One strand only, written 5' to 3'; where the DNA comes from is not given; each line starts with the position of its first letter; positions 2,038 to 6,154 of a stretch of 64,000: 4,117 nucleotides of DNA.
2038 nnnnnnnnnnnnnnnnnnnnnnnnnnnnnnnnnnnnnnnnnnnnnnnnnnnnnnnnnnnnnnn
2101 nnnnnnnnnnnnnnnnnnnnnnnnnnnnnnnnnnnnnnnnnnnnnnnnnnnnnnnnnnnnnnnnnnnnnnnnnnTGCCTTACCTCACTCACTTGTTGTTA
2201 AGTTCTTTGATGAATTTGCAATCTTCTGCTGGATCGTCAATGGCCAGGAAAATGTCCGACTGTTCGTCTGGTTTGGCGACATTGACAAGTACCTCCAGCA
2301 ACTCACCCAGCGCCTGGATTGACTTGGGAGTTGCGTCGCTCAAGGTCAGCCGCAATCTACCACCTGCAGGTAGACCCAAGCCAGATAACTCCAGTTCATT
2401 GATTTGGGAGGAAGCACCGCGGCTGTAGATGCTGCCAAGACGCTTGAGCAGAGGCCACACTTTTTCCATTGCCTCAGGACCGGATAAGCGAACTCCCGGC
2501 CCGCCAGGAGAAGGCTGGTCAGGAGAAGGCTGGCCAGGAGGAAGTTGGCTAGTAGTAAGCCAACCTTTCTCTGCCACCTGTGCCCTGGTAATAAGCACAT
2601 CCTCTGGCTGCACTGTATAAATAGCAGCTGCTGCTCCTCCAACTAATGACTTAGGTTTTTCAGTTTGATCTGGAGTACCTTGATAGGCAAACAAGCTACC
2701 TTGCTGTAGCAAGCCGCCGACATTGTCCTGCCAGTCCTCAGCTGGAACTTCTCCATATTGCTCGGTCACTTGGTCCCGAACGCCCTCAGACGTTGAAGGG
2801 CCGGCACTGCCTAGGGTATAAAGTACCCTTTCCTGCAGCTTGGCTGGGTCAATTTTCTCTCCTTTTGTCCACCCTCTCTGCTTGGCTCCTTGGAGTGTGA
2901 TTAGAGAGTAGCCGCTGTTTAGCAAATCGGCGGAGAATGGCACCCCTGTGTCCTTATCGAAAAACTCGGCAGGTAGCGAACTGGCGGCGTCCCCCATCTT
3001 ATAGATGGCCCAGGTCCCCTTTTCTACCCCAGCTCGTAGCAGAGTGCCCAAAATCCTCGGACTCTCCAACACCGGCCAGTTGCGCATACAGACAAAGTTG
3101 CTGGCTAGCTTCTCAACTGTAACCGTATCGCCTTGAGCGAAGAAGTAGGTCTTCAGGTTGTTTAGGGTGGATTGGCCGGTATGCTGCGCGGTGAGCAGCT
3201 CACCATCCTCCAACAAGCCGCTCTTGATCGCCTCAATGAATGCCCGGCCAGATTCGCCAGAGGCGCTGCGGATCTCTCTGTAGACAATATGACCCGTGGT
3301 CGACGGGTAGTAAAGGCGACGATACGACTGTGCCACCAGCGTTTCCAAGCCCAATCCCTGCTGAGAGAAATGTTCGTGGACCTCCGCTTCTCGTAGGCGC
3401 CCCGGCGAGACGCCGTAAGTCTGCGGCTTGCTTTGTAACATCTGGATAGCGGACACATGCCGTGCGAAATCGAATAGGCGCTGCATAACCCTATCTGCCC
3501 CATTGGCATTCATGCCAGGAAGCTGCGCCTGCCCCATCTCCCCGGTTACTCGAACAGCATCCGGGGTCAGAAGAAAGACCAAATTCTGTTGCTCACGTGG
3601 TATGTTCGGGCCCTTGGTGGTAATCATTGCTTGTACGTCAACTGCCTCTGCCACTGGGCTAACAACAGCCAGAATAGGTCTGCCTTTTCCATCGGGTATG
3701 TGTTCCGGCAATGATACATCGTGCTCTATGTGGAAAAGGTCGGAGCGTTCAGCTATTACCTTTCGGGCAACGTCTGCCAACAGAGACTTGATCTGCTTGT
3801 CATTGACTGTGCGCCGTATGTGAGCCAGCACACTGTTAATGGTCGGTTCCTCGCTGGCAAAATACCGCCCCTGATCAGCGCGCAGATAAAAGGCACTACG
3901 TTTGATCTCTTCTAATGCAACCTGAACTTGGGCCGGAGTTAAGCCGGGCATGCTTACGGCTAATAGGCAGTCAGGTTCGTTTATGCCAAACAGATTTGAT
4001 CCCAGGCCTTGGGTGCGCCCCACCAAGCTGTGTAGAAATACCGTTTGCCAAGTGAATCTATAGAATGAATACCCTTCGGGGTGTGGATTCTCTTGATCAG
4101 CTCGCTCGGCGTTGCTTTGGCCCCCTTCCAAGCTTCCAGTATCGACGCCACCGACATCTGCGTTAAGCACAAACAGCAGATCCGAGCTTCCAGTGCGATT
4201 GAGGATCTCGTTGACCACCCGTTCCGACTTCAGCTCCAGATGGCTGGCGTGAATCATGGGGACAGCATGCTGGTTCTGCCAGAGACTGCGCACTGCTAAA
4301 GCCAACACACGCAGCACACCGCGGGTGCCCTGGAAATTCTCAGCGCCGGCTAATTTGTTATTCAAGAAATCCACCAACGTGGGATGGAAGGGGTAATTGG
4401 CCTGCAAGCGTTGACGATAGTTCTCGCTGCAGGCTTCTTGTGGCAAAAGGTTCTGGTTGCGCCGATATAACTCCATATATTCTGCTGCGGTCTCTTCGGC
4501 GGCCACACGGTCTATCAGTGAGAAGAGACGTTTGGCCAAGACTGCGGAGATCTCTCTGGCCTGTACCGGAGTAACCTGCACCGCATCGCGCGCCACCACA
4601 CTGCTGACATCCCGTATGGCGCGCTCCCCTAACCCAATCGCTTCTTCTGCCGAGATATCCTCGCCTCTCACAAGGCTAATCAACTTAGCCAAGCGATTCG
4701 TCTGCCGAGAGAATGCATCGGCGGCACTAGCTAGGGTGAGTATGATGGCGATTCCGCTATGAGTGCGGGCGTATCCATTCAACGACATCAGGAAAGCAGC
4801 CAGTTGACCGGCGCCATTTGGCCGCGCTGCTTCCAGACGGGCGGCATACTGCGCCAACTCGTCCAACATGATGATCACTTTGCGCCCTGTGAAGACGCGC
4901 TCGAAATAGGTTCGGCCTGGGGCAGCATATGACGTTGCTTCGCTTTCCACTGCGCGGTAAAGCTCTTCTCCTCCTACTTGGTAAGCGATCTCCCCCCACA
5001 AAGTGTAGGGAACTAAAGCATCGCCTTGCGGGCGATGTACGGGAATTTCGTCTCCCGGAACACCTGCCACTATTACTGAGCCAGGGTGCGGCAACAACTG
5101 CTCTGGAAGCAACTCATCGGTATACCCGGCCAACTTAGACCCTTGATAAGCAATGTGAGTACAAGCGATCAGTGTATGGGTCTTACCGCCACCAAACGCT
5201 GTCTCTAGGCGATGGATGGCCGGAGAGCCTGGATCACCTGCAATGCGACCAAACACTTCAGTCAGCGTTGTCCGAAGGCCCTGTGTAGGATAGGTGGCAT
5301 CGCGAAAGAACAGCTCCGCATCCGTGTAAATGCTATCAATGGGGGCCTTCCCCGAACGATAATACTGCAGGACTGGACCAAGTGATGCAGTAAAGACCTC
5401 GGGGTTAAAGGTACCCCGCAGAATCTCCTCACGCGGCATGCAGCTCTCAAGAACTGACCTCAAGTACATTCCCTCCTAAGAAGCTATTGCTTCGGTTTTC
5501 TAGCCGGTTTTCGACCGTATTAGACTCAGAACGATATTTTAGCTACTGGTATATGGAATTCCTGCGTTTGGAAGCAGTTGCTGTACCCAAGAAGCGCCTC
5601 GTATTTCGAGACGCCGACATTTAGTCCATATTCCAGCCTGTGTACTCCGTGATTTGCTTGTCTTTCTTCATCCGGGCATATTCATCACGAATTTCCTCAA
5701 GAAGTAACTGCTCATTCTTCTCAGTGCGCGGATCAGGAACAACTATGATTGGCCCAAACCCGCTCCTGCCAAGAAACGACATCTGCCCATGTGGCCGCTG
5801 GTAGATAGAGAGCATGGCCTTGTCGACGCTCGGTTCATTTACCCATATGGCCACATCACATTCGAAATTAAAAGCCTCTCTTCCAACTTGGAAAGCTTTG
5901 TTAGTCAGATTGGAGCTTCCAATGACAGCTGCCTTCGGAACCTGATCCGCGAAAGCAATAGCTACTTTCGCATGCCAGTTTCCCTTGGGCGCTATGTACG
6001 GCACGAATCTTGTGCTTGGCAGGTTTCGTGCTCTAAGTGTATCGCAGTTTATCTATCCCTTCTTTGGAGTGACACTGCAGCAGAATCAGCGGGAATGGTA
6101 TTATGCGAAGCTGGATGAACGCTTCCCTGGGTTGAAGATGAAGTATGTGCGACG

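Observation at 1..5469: DUF1156 methyltransferase, small ORF and DUF499 ATPase operon: BREX-related defence module cut by the window edge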

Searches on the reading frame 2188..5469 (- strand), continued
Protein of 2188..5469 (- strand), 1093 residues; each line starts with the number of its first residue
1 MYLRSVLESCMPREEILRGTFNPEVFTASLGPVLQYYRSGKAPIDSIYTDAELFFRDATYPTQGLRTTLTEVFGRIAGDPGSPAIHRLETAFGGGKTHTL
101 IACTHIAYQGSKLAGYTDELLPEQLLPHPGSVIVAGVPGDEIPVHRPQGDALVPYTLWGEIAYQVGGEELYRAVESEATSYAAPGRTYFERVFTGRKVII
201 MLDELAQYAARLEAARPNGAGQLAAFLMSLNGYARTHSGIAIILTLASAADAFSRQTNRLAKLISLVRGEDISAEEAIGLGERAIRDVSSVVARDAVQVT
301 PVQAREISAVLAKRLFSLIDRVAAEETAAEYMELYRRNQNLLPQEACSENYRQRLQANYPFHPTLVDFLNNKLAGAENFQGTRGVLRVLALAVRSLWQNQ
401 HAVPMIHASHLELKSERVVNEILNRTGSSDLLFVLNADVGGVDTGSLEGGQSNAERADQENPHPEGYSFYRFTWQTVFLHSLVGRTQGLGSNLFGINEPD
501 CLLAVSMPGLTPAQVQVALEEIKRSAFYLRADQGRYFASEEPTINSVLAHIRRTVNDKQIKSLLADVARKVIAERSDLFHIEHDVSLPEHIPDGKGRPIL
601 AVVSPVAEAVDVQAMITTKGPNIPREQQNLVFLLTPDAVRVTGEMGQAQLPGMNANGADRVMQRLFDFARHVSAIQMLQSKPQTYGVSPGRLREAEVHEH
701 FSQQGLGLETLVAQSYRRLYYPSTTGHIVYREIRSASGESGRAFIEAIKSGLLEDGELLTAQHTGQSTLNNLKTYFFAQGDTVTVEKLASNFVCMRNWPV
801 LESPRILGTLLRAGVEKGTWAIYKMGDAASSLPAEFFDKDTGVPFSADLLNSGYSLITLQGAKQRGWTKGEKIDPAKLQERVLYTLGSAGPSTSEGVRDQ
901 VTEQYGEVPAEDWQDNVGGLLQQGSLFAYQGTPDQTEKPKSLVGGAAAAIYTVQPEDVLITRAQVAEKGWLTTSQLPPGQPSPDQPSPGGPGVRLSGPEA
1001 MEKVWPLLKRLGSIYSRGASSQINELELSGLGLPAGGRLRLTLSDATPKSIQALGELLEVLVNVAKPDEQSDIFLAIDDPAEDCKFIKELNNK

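Call 71: get_annotated_region(hit=H45, flank=8000)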
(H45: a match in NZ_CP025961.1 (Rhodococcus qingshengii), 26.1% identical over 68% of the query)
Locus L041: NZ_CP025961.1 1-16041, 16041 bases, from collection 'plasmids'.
description: Rhodococcus qingshengii strain djl-6-2 plasmid pDJL2, complete sequence
organism: Rhodococcus qingshengii (NCBI taxid 334542)
taxonomy: Bacteria; Actinomycetota; Actinomycetes; Mycobacteriales; Nocardiaceae; Rhodococcus; Rhodococcus qingshengii
host: -; source: cell culture,soil; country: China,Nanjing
typing (MOB-suite, as given by PLSDB): mobilizable; relaxase MOBF
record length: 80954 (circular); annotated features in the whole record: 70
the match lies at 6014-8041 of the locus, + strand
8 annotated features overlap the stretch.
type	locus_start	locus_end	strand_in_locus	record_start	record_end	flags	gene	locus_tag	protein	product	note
CDS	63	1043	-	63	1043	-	-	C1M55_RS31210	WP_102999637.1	bifunctional riboflavin kinase/FAD synthetase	-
CDS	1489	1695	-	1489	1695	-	-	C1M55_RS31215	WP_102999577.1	cold-shock protein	-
CDS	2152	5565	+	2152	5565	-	-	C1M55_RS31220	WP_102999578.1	helicase-related protein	-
CDS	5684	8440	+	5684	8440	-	-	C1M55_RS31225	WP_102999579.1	DUF1156 domain-containing protein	-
CDS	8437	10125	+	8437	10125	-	-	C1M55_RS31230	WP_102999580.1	DUF262 domain-containing protein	-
CDS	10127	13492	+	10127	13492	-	-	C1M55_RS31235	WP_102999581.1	Swt1 family HEPN domain-containing protein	-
CDS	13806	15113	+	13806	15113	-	-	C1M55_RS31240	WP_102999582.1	ISL3 family transposase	-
CDS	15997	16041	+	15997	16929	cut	-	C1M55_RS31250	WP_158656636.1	toll/interleukin-1 receptor domain-containing protein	GO:0007165 - signal transduction [Evidence IEA]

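Call 73: predict_structure(alignment_id=A4)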
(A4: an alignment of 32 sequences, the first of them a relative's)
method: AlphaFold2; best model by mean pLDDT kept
length: 216 residues; sequences in the alignment: 32
mean_pLDDT: 56.8   pTM: 0.50
mean pLDDT of the five models: 56.8, 49.9, 48.6, 45.4, 45.3
residues with pLDDT >= 90: 0; 70-90: 64; 50-70: 64; < 50: 88
segments of 3 or more residues with pLDDT < 50: 1-41, 113-120, 168-173, 188-203, 205-216
pLDDT, mean of each block of 10 residues (from residue 1): 36 36 40 34 63 78 62 60 82 78 69 44 64 78 82 68 54 48 47 39 45 35
secondary structure, 60 per line:
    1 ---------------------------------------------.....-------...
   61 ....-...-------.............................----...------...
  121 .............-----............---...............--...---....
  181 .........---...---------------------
elements in order: E46-50 E58-64 E76-83 H84-104 H118-133 H139-150 H154-168 H177-189

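Call 74: search_protein_families(library=pfam, proteins=[L001:9100-9969:+, L001:11950-12948:+, L001:8228-9073:+, L033:10922-11800:+, L019:9206-10000:+], max_evalue=1)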
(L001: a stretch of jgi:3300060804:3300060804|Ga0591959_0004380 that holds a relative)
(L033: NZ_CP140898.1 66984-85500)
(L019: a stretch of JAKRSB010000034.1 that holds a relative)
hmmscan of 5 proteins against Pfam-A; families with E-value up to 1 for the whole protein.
L001:9100-9969:+ (290 aa): 1 family
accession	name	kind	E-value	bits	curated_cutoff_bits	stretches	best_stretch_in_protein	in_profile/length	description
PF13091.12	PLDc_2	-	0.0095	16.2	27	1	88-222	37-132/132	PLD-like domain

L001:11950-12948:+ (333 aa): 0 families

L001:8228-9073:+ (282 aa): 2 families
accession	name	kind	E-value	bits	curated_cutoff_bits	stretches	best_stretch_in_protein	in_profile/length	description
PF18095.7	PAS_12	-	0.019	15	22.6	1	21-53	72-104/153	UPF0242 C-terminal PAS-like domain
PF06169.17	DUF982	-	0.16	12.4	22.2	1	62-96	15-49/73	Protein of unknown function (DUF982)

L033:10922-11800:+ (293 aa): 2 families
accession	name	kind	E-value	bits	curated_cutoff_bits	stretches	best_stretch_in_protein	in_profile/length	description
PF13091.12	PLDc_2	-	1.7e-05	25.1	27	1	139-201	77-132/132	PLD-like domain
PF22254.1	TFA2_E-tether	-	0.98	9.4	23.8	0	225-237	18-30/34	Tfa2 E-tether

L019:9206-10000:+ (265 aa): 2 families
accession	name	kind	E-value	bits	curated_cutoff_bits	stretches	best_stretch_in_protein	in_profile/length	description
PF13091.12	PLDc_2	-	4.5e-05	23.8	27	1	63-216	32-132/132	PLD-like domain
PF03995.18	Inhibitor_I36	-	0.15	12.5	21.1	1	158-190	12-46/69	Peptidase inhibitor family I36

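Call 75: search_protein_families(library=ncbifam, proteins=[L001:9100-12948:+, L001:5828-9073:+, L035:9373-12102:+, L033:10922-14080:+], max_evalue=0.001)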
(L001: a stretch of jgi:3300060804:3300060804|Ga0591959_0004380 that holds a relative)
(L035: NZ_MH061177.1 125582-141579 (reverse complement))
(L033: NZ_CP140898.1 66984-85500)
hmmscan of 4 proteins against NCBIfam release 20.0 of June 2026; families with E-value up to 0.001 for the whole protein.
L001:9100-12948:+ (1283 aa): 19 families
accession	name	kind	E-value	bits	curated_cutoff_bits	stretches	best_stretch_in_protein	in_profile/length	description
NF042964.1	phospholipD_antiphage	equivalog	1.4e-97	328.1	1100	1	33-921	13-828/895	phospholipase D-like domain-containing anti-phage protein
NF038317.1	DISARM_DrmD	equivalog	3.2e-61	207.8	610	2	607-982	333-710/1021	DISARM system SNF2-like helicase DrmD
NF041062.1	DpdE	equivalog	2.5e-44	151.5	500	1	294-891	149-648/1048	protein DpdE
NF003426.0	PRK04914.1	equivalog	1.9e-39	135.6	576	2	286-480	141-319/959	RNA polymerase-associated protein RapA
NF038318.1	DISARM_DrmD_b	equivalog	5.4e-35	120.8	950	2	823-920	471-568/868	DISARM system SNF2-like helicase DrmD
NF058637.1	helic_SCO1167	equivalog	4.9e-11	41.4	1200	1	826-937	817-928/932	SCO1167/SCO6262 family helicase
NF053631.1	RNA_helic_CshA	equivalog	5.2e-10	38.8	646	1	824-925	273-379/434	degradosome RNA helicase CshA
NF053675.1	pilus_reg_Snf2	equivalog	1.2e-09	36.9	1100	1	826-895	915-984/1029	pilus expression-regulating Snf2 family helicase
NF008394.0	PRK11192.1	equivalog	1.8e-09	37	507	1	775-891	247-350/441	ATP-dependent RNA helicase SrmB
NF010337.0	PRK13766.1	equivalog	5.8e-09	34.6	610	1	736-892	329-476/781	Hef nuclease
NF053711.1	RNA_heli_RhlE1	exception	5.3e-08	32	750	1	825-915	281-373/434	RNA helicase RhlE1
NF041790.1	anti-phage_ZorD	equivalog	6.8e-08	30.9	1500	1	750-890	900-1031/1035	type I Zorya anti-phage system protein ZorD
NF008744.0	PRK11776.1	equivalog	9.7e-08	31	524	1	819-888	273-342/460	ATP-dependent RNA helicase DbpA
NF003419.0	PRK04837.1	equivalog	1.7e-06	27.1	588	1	826-890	294-358/424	ATP-dependent RNA helicase RhlB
NF008642.0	PRK11634.1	equivalog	1.8e-06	26.6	989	1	819-885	276-342/628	DEAD/DEAH family ATP-dependent RNA helicase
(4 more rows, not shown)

L001:5828-9073:+ (1082 aa): 3 families
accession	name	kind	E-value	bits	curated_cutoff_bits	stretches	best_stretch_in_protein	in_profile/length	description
NF042963.1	DUF1156_antiphage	equivalog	2.3e-64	218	1000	3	335-885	270-773/960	anti-phage-associated DUF1156 domain-containing protein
TIGR01177.1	TIGR01177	hypoth_equivalog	1.1e-07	31.5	316.55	0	713-768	244-299/330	TIGR01177 family methyltransferase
NF008572.0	PRK11524.1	equivalog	0.00055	19.1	292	0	655-694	15-56/294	adenine-specific DNA-methyltransferase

L035:9373-12102:+ (910 aa): 21 families
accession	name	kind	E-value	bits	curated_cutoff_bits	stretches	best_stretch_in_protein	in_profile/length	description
NF042964.1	phospholipD_antiphage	equivalog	0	1179.3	1100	1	1-910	1-895/895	phospholipase D-like domain-containing anti-phage protein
NF038317.1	DISARM_DrmD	equivalog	3.8e-57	194.3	610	2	666-860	468-670/1021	DISARM system SNF2-like helicase DrmD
NF038318.1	DISARM_DrmD_b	equivalog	5.9e-36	123.9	950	2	759-840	486-567/868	DISARM system SNF2-like helicase DrmD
NF041062.1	DpdE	equivalog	1.3e-35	122.6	500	2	648-841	490-677/1048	protein DpdE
NF003426.0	PRK04914.1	equivalog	4e-26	91.5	576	2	248-427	171-329/959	RNA polymerase-associated protein RapA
NF058637.1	helic_SCO1167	equivalog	4.8e-14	51.4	1200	1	697-831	779-901/932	SCO1167/SCO6262 family helicase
NF053675.1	pilus_reg_Snf2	equivalog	2.4e-13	49.1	1100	1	757-827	926-995/1029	pilus expression-regulating Snf2 family helicase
NF008744.0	PRK11776.1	equivalog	1.2e-10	40.5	524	1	645-816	195-349/460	ATP-dependent RNA helicase DbpA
NF041790.1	anti-phage_ZorD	equivalog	1.1e-09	36.8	1500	1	239-300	596-654/1035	type I Zorya anti-phage system protein ZorD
NF053711.1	RNA_heli_RhlE1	exception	9.2e-07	27.9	750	1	750-813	286-348/434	RNA helicase RhlE1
NF008394.0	PRK11192.1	equivalog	1.3e-06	27.6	507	1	732-836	270-373/441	ATP-dependent RNA helicase SrmB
NF053631.1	RNA_helic_CshA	equivalog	1.4e-06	27.4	646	1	741-814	269-342/434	degradosome RNA helicase CshA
NF003419.0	PRK04837.1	equivalog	2.9e-06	26.3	588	1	658-808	219-355/424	ATP-dependent RNA helicase RhlB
NF053636.1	DDHlcsCsdAPsy1082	equivalog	8.4e-06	24.6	890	1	739-810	273-344/512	DEAD/DEAH box helicase CsdA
NF007882.0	PRK10590.1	equivalog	1.1e-05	24.6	743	1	757-852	293-387/456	ATP-dependent RNA helicase RhlE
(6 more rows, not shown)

L033:10922-14080:+ (1053 aa): 20 families
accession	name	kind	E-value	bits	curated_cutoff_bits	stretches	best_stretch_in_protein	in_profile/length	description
NF042964.1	phospholipD_antiphage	equivalog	1.6e-99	334.5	1100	2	322-917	251-833/895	phospholipase D-like domain-containing anti-phage protein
NF038317.1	DISARM_DrmD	equivalog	7.7e-81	272.8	610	2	606-942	324-679/1021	DISARM system SNF2-like helicase DrmD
NF038318.1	DISARM_DrmD_b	equivalog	2.9e-57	194.4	950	2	631-912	262-569/868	DISARM system SNF2-like helicase DrmD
NF003426.0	PRK04914.1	equivalog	2.1e-56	191.7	576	2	302-498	152-331/959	RNA polymerase-associated protein RapA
NF041062.1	DpdE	equivalog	1e-53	182.7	500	1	300-944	150-715/1048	protein DpdE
NF058637.1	helic_SCO1167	equivalog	7.1e-19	67.4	1200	2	771-920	781-920/932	SCO1167/SCO6262 family helicase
NF010337.0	PRK13766.1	equivalog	2.5e-12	45.8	610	1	756-904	352-495/781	Hef nuclease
NF053675.1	pilus_reg_Snf2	equivalog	2.8e-10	38.9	1100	1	757-896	866-994/1029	pilus expression-regulating Snf2 family helicase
NF008394.0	PRK11192.1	equivalog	7.4e-10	38.2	507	1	771-916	249-381/441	ATP-dependent RNA helicase SrmB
NF053631.1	RNA_helic_CshA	equivalog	1.6e-09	37.2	646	1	811-885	269-343/434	degradosome RNA helicase CshA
NF053711.1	RNA_heli_RhlE1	exception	3.7e-08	32.5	750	1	761-882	236-347/434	RNA helicase RhlE1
NF008642.0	PRK11634.1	equivalog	1.1e-07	30.6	989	1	816-875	282-341/628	DEAD/DEAH family ATP-dependent RNA helicase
NF003390.0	PRK04537.1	equivalog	1.3e-07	31.1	732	1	817-888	295-366/572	ATP-dependent RNA helicase RhlB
NF008744.0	PRK11776.1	equivalog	1.7e-07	30.1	524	1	815-883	278-346/460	ATP-dependent RNA helicase DbpA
NF002340.1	PRK01297.1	equivalog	5.2e-07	28.8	564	1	765-880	245-350/372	ATP-dependent RNA helicase RhlB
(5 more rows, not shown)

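Call 87: search_protein_families(library=pfam, proteins=[L001:12982-13743:-, L001:13981-14394:+], max_evalue=1)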
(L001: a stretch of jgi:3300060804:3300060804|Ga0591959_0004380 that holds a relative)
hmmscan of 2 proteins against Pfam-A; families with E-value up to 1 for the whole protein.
L001:12982-13743:- (253 aa): 3 families
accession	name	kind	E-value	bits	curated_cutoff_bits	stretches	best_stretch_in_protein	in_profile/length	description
PF07904.18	Eaf7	-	0.097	13.5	22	1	46-123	11-91/97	Chromatin modification-related protein EAF7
PF22018.1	HP1454-like_middle_dom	-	0.18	12.8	27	1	203-243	23-66/68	LPP20 lipofamily protein, middle domain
PF16386.10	DUF4995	-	0.21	12.1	28.4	0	96-125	34-65/73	Domain of unknown function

L001:13981-14394:+ (137 aa): 1 family
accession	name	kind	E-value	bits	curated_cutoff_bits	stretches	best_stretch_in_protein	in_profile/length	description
PF21894.1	N4_RNAP_helical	-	0.03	14.6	27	1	39-104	145-210/216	Bacteriophage N4 RNA polymerase, helical domain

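Call 102: search_solved_structures(query=L035:5643-6290:+, max_evalue=0.01)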
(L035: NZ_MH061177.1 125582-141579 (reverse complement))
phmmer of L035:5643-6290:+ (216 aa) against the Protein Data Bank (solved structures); distinct sequences matched with E-value up to 0.01: 0.

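Call 103: search_solved_structures(query=L035:9373-12102:+, max_evalue=1e-20)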
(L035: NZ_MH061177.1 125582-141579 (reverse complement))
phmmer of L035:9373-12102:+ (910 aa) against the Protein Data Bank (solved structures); distinct sequences matched with E-value up to 1e-20: 0.

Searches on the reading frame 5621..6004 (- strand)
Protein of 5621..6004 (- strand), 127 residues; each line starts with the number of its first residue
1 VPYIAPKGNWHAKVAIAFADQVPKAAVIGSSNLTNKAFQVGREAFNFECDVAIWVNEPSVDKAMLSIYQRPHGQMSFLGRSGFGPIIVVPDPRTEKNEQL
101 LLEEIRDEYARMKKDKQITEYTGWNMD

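Call 12: search_protein_families(library=pfam, proteins=[window:5621-6004:-], max_evalue=0.001)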
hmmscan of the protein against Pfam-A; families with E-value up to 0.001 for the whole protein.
window:5621-6004:- (127 aa): 0 families

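Call 87: search_protein_families(library=pfam, proteins=[window:5621-6004:-], max_evalue=1)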
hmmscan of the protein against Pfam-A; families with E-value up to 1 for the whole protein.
window:5621-6004:- (127 aa): 2 families
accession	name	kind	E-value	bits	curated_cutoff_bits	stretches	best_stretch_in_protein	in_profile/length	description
PF09565.16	RE_NgoFVII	-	0.0011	18.8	23.8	1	3-47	86-130/162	NgoFVII restriction endonuclease N-terminal PLD domain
PF13091.12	PLDc_2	-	0.0031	17.8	27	1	10-53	81-115/132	PLD-like domain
